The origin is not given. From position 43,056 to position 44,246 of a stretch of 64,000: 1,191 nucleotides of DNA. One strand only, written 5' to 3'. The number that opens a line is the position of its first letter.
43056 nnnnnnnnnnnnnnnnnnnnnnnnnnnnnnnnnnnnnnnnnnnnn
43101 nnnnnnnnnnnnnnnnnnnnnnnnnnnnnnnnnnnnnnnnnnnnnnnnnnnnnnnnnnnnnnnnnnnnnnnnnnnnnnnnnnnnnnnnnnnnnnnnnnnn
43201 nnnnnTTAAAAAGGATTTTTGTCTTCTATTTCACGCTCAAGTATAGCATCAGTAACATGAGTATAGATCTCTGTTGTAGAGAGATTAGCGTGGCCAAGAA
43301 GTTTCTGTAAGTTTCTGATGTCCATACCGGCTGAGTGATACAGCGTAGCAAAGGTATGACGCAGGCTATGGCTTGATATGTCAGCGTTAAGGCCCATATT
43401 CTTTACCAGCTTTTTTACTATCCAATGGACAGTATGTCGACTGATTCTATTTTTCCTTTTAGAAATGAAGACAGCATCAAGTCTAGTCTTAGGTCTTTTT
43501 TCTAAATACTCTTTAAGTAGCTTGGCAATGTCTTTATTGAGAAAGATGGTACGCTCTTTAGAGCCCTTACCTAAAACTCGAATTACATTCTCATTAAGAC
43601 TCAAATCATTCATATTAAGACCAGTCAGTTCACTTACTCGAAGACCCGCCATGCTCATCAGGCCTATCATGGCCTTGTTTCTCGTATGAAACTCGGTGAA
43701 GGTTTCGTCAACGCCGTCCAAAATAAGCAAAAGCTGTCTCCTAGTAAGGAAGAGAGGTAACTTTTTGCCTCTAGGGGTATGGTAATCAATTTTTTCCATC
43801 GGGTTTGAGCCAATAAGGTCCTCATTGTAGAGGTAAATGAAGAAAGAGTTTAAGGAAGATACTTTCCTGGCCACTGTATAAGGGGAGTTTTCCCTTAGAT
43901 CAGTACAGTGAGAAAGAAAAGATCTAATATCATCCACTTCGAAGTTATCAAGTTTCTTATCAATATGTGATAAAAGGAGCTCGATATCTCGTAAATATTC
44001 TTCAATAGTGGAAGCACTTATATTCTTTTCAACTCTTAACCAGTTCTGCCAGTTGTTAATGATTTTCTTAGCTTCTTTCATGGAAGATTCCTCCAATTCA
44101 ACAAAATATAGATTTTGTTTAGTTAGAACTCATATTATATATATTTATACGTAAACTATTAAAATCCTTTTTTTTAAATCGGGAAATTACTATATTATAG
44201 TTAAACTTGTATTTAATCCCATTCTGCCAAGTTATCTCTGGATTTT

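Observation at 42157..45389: Replication core: AEP primase-polymerase plus PriCT-1, a DnaB-C-like helicase, and an embedded minus-strand Xer-like recombinase with a dif-like site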

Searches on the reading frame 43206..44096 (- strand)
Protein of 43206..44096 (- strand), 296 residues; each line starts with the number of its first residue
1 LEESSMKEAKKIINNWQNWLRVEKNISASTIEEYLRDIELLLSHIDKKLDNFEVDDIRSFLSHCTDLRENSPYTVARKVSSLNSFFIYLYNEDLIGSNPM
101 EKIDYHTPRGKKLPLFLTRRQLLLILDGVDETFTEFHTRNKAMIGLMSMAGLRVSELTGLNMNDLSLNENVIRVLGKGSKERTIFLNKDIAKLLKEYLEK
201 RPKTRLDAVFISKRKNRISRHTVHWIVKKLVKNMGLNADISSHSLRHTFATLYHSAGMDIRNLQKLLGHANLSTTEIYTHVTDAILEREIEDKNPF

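Call 3: search_protein_families(library=pfam, proteins=[window:43206-44096:-], max_evalue=0.01)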
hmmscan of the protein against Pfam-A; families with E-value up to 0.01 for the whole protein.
window:43206-44096:- (296 aa): 4 families
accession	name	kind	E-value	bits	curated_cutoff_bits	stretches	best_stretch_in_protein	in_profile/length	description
PF00589.27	Phage_integrase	-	1.2e-45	155.8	27.1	1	117-283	3-170/172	Phage integrase family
PF02899.23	Phage_int_SAM_1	-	2.3e-13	50.6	22.3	1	13-92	1-82/83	Phage integrase, N-terminal SAM-like domain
PF13495.12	Phage_int_SAM_4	-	4.4e-08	33.8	27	1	13-94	2-83/85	Phage integrase, N-terminal SAM-like domain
PF13102.12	Phage_int_SAM_5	-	0.0029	18.4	22.3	0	28-101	19-94/98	Phage integrase SAM-like domain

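Call 4: search_protein_families(library=phrogs, proteins=[window:43206-44096:-], max_evalue=0.001)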
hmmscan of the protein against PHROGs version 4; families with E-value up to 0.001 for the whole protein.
window:43206-44096:- (296 aa): 6 families
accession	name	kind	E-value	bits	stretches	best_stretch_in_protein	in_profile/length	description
phrog_1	-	integration and excision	4.4e-57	195.7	1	16-292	170-446/611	integrase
phrog_216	-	integration and excision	9.6e-46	157.2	1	76-291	16-234/301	integrase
phrog_7685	-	integration and excision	1.8e-17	64.7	1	181-286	128-228/240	integrase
phrog_7269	-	integration and excision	7.7e-12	46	1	217-290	7-78/89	integrase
phrog_23271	-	unknown function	7e-07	30.1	1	239-288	8-57/67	-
phrog_5830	-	integration and excision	0.0001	22.6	1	31-199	24-191/318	integrase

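Call 9: search_dna_similar(query=window:43206-44096:-, collection=phages, mode=protein, max_rows=25)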
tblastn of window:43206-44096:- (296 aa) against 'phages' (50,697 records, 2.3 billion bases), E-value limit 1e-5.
Records with a match: 1320; places in all: 1364; records where one place covers at least 80% of the query: 444.
Best place of each record, by identity: <60% 1320.
By first word of the organism name: Mycobacterium 281; Streptococcus 175; Gordonia 172; Staphylococcus 156; Bacteriophage 94; Arthrobacter 49; Bacillus 38; Listeria 37; Lactococcus 30; Clostridium 21; and 65 more.
By host as written in the record: Mycobacterium smegmatis mc2 155 165; - 156; Gordonia terrae 3612 129; Staphylococcus aureus 51; Mycobacterium smegmatis mc#155 34; Listeria monocytogenes 29; Arthrobacter globiformis NRRL B-2979 SEA 20; Arthrobacter globiformis B-2979 15; and 419 more.
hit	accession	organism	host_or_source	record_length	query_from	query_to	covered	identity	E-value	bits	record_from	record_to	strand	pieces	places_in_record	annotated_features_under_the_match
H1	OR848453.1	Listeria phage LM 4-14-1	Listeria monocytogenes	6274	1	282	95%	36.9%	2e-46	172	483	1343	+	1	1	record has no annotation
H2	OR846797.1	Listeria phage LM 4-11-1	Listeria monocytogenes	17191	1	282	95%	36.9%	2e-46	172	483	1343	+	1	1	record has no annotation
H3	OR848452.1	Listeria phage LM 4-14-1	Listeria monocytogenes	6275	1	282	95%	36.5%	5e-45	168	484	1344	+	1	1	record has no annotation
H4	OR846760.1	Listeria phage LM 4-11-1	Listeria monocytogenes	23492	1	282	95%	36.5%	5e-45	168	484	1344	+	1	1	record has no annotation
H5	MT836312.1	Bacteriophage sp.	human fecal samples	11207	11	295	96%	34.7%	7e-36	142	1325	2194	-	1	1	record has no annotation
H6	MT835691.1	Bacteriophage sp.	human fecal samples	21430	12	295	96%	33.9%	3e-35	140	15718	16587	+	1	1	record has no annotation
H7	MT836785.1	Bacteriophage sp.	human fecal samples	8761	5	295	98%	33.0%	1e-38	150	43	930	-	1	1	record has no annotation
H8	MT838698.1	Bacteriophage sp.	human fecal samples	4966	13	295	96%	33.9%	2e-39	152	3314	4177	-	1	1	record has no annotation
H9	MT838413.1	Bacteriophage sp.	human fecal samples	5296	12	295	96%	33.7%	4e-37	145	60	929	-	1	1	record has no annotation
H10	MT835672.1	Bacteriophage sp.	human fecal samples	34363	10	295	97%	33.3%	1e-36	144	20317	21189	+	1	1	record has no annotation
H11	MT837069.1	Bacteriophage sp.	human fecal samples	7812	7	296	98%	32.4%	7e-33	133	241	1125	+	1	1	record has no annotation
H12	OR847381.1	Listeria phage LM 4-11-1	Listeria monocytogenes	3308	10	282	92%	34.2%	8e-39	150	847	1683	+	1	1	record has no annotation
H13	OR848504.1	Listeria phage LM 4-14-1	Listeria monocytogenes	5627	10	282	92%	34.2%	9e-39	150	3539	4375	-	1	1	record has no annotation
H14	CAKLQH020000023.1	Acinetobacter phage MD-2021a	not known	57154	5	295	98%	32.0%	2e-34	137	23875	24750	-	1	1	xerD: tyrosine recombinase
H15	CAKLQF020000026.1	Acinetobacter phage MD-2021a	not known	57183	5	295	98%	32.0%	2e-34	137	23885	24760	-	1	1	xerD: tyrosine recombinase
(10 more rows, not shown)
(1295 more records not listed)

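Call 12: find_encoding_contigs(protein=window:43206-44096:-, flank=10000, max_places=10)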
Protein window:43206-44096:- (296 aa): no gene with exactly this product is on record in the collection.

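Call 14: find_encoding_contigs(protein=window:43206-44081:-, flank=10000, max_places=10)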
Protein window:43206-44081:- (291 aa): no gene with exactly this product is on record in the collection.

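Call 17: find_homologous_proteins(query=window:43206-44081:-, max_evalue=1e-10)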
Query window:43206-44081:- (291 aa): 7973 proteins with E <= 1e-10 among 8000 candidates; the best 120 are listed.
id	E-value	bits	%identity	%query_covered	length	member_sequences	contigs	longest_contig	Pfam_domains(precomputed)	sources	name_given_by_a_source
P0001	4.2e-116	405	63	100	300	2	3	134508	PF13495.13,PF13102.13,PF00589.28,PF02899.24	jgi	jgi:site-specific recombinase XerD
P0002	2.4e-50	190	39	98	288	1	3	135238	PF13495.13,PF00589.28,PF02899.24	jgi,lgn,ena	-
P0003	1.6e-49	187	39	97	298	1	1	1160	PF13495.13,PF00589.28,PF02899.24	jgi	-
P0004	3.1e-48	183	38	98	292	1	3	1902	PF13495.13,PF13102.13,PF00589.28,PF02899.24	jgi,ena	-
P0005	7.8e-48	181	40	94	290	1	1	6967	PF13495.13,PF00589.28,PF02899.24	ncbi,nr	ncbi:MAG: tyrosine recombinase XerC [Candidatus Omnitrophota bacterium]|nr:tyrosine recombinase XerC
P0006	8.0e-48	181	40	93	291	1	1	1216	PF13495.13,PF00589.28,PF02899.24,PF22823.3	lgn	-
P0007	1.0e-47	181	36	96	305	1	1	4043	PF13495.13,PF00589.28,PF02899.24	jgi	jgi:site-specific recombinase XerD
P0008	1.1e-47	181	38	97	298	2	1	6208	PF13495.13,PF00589.28,PF02899.24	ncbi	-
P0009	1.4e-47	181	39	93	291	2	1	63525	PF13495.13,PF00589.28,PF02899.24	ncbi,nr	ncbi:MAG: tyrosine recombinase XerC [Candidatus Omnitrophota bacterium]|nr:tyrosine recombinase XerC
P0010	1.6e-47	180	39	97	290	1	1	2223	PF13495.13,PF00589.28,PF02899.24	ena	-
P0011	1.6e-47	180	41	94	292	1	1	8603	PF13495.13,PF13102.13,PF00589.28,PF02899.24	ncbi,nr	ncbi:MAG: tyrosine recombinase XerC [Candidatus Omnitrophica bacterium]|nr:tyrosine recombinase XerC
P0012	1.7e-47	180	37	98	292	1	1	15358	PF13495.13,PF00589.28,PF02899.24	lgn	-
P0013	2.2e-47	180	38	95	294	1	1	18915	PF13495.13,PF13102.13,PF00589.28,PF02899.24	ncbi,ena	-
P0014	3.7e-47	179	37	97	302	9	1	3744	PF13495.13,PF00589.28,PF02899.24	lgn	-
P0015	5.7e-47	179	38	98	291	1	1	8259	PF13495.13,PF00589.28,PF02899.24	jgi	jgi:tyrosine recombinase XerC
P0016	5.9e-47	178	38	97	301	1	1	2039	PF13495.13,PF13102.13,PF00589.28,PF02899.24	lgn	-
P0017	6.0e-47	178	39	98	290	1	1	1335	PF13495.13,PF13102.13,PF00589.28,PF02899.24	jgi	jgi:tyrosine recombinase XerC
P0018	6.5e-47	178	39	98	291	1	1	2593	PF13495.13,PF00589.28,PF02899.24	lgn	-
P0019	8.4e-47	178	38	95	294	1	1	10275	PF13495.13,PF13102.13,PF00589.28,PF02899.24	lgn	-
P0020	9.4e-47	178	39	93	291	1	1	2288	PF13495.13,PF00589.28,PF02899.24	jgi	-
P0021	9.6e-47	178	37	97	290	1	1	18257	PF13495.13,PF13102.13,PF00589.28,PF02899.24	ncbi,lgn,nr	ncbi:MAG: tyrosine recombinase XerC [Candidatus Omnitrophica bacterium]|nr:tyrosine recombinase XerC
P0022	9.8e-47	178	39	98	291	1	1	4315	PF13495.13,PF00589.28,PF02899.24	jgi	jgi:integrase/recombinase XerC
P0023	9.8e-47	178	39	93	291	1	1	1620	PF13495.13,PF00589.28,PF02899.24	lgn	-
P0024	1.0e-46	178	38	95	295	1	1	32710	PF13495.13,PF13102.13,PF00589.28,PF02899.24,PF22823.3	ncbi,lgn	-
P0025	1.2e-46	178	39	97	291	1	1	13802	PF13495.13,PF00589.28,PF02899.24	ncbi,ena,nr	ncbi:MAG: tyrosine recombinase XerC [Candidatus Omnitrophica bacterium CG1_02_40_15]|nr:MAG: tyrosin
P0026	1.2e-46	177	-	-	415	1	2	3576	PF13102.13,PF00589.28,PF02899.24,PF22823.3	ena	-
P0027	1.3e-46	177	38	94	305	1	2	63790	PF13495.13,PF13102.13,PF00589.28,PF02899.24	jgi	-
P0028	1.3e-46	177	39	97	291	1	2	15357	PF13495.13,PF00589.28,PF02899.24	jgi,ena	-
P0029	1.4e-46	177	38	94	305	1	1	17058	PF13495.13,PF13102.13,PF00589.28,PF02899.24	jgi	-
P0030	1.5e-46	177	37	97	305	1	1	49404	PF13495.13,PF00589.28,PF02899.24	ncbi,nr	ncbi:MAG: tyrosine recombinase XerC [bacterium]|nr:MAG: tyrosine recombinase XerC [bacterium]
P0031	1.5e-46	177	38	94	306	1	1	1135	PF13495.13,PF13102.13,PF00589.28,PF02899.24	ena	-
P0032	1.5e-46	177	39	95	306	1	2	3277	PF13495.13,PF13102.13,PF00589.28,PF02899.24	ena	-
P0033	1.6e-46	177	38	98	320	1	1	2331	PF13495.13,PF00589.28,PF02899.24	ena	-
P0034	1.6e-46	177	38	97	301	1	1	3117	PF00589.28,PF02899.24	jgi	-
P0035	1.7e-46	177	37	97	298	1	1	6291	PF13495.13,PF00589.28,PF02899.24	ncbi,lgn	ncbi:tyrosine recombinase XerC [soil metagenome]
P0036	1.8e-46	177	39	98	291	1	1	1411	PF13495.13,PF00589.28,PF02899.24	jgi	-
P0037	1.8e-46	177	38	98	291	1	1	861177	PF13495.13,PF00589.28,PF02899.24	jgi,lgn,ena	-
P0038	1.8e-46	177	38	94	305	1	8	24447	PF13495.13,PF13102.13,PF00589.28,PF02899.24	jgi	-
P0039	1.9e-46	177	37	100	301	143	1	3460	PF13495.13,PF00589.28,PF02899.24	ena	-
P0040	2.4e-46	177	36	98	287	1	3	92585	PF13495.13,PF00589.28,PF02899.24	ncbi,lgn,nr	ncbi:MAG: tyrosine recombinase XerC [Candidatus Firestonebacteria bacterium]|nr:tyrosine recombinase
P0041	2.8e-46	176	40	97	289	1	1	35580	PF13495.13,PF00589.28,PF02899.24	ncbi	-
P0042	3.2e-46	176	35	98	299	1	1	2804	PF13495.13,PF00589.28,PF02899.24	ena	-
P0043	3.3e-46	176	38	93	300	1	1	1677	PF13495.13,PF00589.28,PF02899.24,PF22823.3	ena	-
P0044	3.5e-46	176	40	93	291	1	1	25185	PF13495.13,PF00589.28,PF02899.24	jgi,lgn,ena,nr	nr:tyrosine recombinase XerC [Candidatus Omnitrophota bacterium]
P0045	3.8e-46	176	37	100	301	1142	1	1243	PF13495.13,PF00589.28,PF02899.24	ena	-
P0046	4.2e-46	176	39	98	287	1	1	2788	PF13495.13,PF00589.28,PF02899.24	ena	-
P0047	4.2e-46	176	38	98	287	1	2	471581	PF13495.13,PF00589.28,PF02899.24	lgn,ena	-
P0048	4.8e-46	176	38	98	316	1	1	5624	PF00589.28,PF02899.24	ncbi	-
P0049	5.0e-46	175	36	96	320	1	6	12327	PF13495.13,PF13102.13,PF00589.28,PF02899.24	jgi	jgi:integrase/recombinase XerC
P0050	5.1e-46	175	37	98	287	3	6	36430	PF13495.13,PF00589.28,PF02899.24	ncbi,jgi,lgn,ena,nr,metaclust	ncbi:MAG: tyrosine recombinase XerC [Candidatus Firestonebacteria bacterium RIFOXYC2_FULL_39_67]|nr:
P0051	5.3e-46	175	36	98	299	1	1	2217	PF13495.13,PF00589.28,PF02899.24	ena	-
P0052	5.4e-46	175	36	98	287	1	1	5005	PF13495.13,PF00589.28,PF02899.24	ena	-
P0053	5.9e-46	175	38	98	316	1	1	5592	PF00589.28,PF02899.24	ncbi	-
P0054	6.7e-46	175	39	98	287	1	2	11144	PF13495.13,PF00589.28,PF02899.24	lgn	-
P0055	6.8e-46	175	39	98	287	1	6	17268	PF13495.13,PF00589.28,PF02899.24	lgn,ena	-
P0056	7.0e-46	175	39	97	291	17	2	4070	PF13495.13,PF00589.28,PF02899.24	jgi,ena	-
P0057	7.0e-46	175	37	95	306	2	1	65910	PF13495.13,PF13102.13,PF00589.28,PF02899.24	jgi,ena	-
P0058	7.9e-46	175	38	94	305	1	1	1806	PF13495.13,PF13102.13,PF00589.28,PF02899.24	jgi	jgi:integrase/recombinase XerC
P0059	8.3e-46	175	37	94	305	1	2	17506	PF13495.13,PF13102.13,PF00589.28,PF02899.24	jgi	jgi:integrase/recombinase XerC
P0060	8.6e-46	175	38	94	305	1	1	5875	PF13495.13,PF13102.13,PF00589.28,PF02899.24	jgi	jgi:integrase/recombinase XerC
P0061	8.6e-46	175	36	98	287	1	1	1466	PF13495.13,PF00589.28,PF02899.24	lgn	-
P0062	8.8e-46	175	37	94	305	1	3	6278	PF13495.13,PF13102.13,PF00589.28,PF02899.24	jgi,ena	-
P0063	9.3e-46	175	37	94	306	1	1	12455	PF13495.13,PF13102.13,PF00589.28,PF02899.24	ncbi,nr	ncbi:MAG TPA: tyrosine recombinase XerC [Dehalococcoidia bacterium]|nr:tyrosine recombinase XerC [De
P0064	9.5e-46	175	38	94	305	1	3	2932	PF13495.13,PF13102.13,PF00589.28,PF02899.24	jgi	jgi:integrase/recombinase XerC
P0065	1.0e-45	174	39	98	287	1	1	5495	PF13495.13,PF00589.28,PF02899.24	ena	-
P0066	1.0e-45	174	37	94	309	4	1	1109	PF13495.13,PF13102.13,PF00589.28,PF02899.24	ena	-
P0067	1.1e-45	174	38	95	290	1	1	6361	PF13495.13,PF13102.13,PF00589.28,PF02899.24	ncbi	-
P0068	1.1e-45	174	38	93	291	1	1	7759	PF13495.13,PF00589.28,PF02899.24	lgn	-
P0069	1.3e-45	174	36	100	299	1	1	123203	PF13495.13,PF00589.28,PF02899.24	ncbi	-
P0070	1.4e-45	174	37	94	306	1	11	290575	PF13495.13,PF13102.13,PF00589.28,PF02899.24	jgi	-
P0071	1.4e-45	174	45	77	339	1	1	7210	PF00589.28,PF02899.24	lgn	-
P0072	1.5e-45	174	35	98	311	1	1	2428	PF13495.13,PF00589.28,PF02899.24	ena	-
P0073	1.6e-45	174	37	94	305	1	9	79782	PF13495.13,PF13102.13,PF00589.28,PF02899.24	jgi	jgi:integrase/recombinase XerC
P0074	1.7e-45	174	38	98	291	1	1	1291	PF13495.13,PF13102.13,PF00589.28,PF02899.24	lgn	-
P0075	1.8e-45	174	38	95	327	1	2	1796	PF13495.13,PF00589.28,PF02899.24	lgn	-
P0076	1.9e-45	174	39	95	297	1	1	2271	PF13495.13,PF13102.13,PF00589.28,PF02899.24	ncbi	ncbi:tyrosine recombinase XerC, partial [Chloroflexota bacterium]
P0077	2.0e-45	173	38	98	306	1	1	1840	PF13495.13,PF13102.13,PF00589.28,PF02899.24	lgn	-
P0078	2.2e-45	173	38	98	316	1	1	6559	PF00589.28,PF02899.24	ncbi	-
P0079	2.3e-45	173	37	98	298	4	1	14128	PF13495.13,PF00589.28,PF02899.24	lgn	-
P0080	2.3e-45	173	37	94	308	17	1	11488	PF13495.13,PF13102.13,PF00589.28,PF02899.24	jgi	-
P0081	2.4e-45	173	37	95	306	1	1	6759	PF13495.13,PF13102.13,PF00589.28,PF02899.24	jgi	-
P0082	2.4e-45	173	38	98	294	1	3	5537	PF13495.13,PF13102.13,PF00589.28,PF02899.24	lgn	-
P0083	2.5e-45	173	34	97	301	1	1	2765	PF13495.13,PF00589.28,PF02899.24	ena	-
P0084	2.8e-45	173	37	98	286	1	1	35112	PF13495.13,PF00589.28,PF02899.24,PF22823.3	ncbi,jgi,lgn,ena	ncbi:MAG: tyrosine recombinase XerC [Candidatus Omnitrophota bacterium]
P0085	2.9e-45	173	36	97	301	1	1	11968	PF13495.13,PF00589.28,PF02899.24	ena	-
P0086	3.0e-45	173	39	93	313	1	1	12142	PF13495.13,PF13102.13,PF00589.28,PF02899.24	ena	-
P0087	3.1e-45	173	38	98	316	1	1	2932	PF13495.13,PF00589.28,PF02899.24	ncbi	-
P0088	3.3e-45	173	37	94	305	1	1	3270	PF13495.13,PF13102.13,PF00589.28,PF02899.24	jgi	jgi:integrase/recombinase XerC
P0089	3.6e-45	173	38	98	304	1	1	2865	PF13495.13,PF00589.28,PF02899.24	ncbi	-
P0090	3.6e-45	173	38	95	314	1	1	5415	PF13495.13,PF13102.13,PF00589.28,PF02899.24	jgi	-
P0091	4.2e-45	172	38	98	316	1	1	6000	PF13495.13,PF00589.28,PF02899.24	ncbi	-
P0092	4.3e-45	172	35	93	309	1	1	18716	PF13495.13,PF13102.13,PF00589.28,PF02899.24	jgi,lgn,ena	-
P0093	4.3e-45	172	39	95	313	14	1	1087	PF13495.13,PF13102.13,PF00589.28,PF02899.24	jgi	jgi:integrase/recombinase XerC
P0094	4.5e-45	172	38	98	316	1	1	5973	PF13495.13,PF00589.28,PF02899.24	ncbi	-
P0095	4.5e-45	172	38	98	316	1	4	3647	PF13495.13,PF00589.28,PF02899.24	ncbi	-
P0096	4.6e-45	172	39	93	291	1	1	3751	PF13495.13,PF00589.28,PF02899.24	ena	-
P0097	4.7e-45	172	35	98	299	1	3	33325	PF00589.28,PF02899.24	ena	-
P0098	4.8e-45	172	36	97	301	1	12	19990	PF13495.13,PF00589.28,PF02899.24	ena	-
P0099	5.0e-45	172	38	92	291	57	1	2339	PF13495.13,PF00589.28,PF02899.24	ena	-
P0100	5.4e-45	172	35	98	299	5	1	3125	PF13495.13,PF00589.28,PF02899.24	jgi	-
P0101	5.5e-45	172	37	98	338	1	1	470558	PF00589.28,PF02899.24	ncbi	-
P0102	6.3e-45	172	39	94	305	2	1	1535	PF13495.13,PF13102.13,PF00589.28,PF02899.24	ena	-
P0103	6.5e-45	172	37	95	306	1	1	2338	PF13495.13,PF13102.13,PF00589.28,PF02899.24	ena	-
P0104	6.5e-45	172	39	97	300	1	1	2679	PF13495.13,PF13102.13,PF00589.28,PF02899.24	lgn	-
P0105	6.7e-45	172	36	95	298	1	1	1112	PF13495.13,PF13102.13,PF00589.28,PF02899.24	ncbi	-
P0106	7.2e-45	172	36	97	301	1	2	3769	PF13495.13,PF00589.28,PF02899.24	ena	-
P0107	7.3e-45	172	39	95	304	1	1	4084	PF13495.13,PF13102.13,PF00589.28,PF02899.24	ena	-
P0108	7.7e-45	172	37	95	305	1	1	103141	PF13495.13,PF13102.13,PF00589.28,PF02899.24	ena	-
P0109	7.9e-45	172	37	95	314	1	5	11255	PF13495.13,PF13102.13,PF00589.28,PF02899.24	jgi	-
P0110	8.0e-45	172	37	98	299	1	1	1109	PF00589.28,PF02899.24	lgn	-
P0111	8.1e-45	171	39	94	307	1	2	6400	PF13495.13,PF13102.13,PF00589.28,PF02899.24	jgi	-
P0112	8.1e-45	171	36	95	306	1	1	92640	PF13495.13,PF13102.13,PF00589.28,PF02899.24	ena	-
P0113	8.1e-45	171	36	95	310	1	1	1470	PF13495.13,PF13102.13,PF00589.28,PF02899.24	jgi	jgi:integrase/recombinase XerC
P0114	8.3e-45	171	36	94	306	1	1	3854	PF13495.13,PF13102.13,PF00589.28,PF02899.24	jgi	jgi:integrase/recombinase XerC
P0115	8.7e-45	171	38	97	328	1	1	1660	PF00589.28,PF02899.24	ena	-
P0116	8.9e-45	171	38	94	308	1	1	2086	PF13495.13,PF13102.13,PF00589.28,PF02899.24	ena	-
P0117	9.5e-45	171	36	94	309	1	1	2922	PF13495.13,PF13102.13,PF00589.28,PF02899.24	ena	-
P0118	1.0e-44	171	36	94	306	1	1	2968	PF13495.13,PF13102.13,PF00589.28,PF02899.24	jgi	jgi:integrase/recombinase XerC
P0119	1.2e-44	171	36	100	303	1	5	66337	PF13495.13,PF00589.28,PF02899.24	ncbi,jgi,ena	jgi:integrase/recombinase XerD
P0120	1.2e-44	171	37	98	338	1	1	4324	PF00589.28,PF02899.24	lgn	-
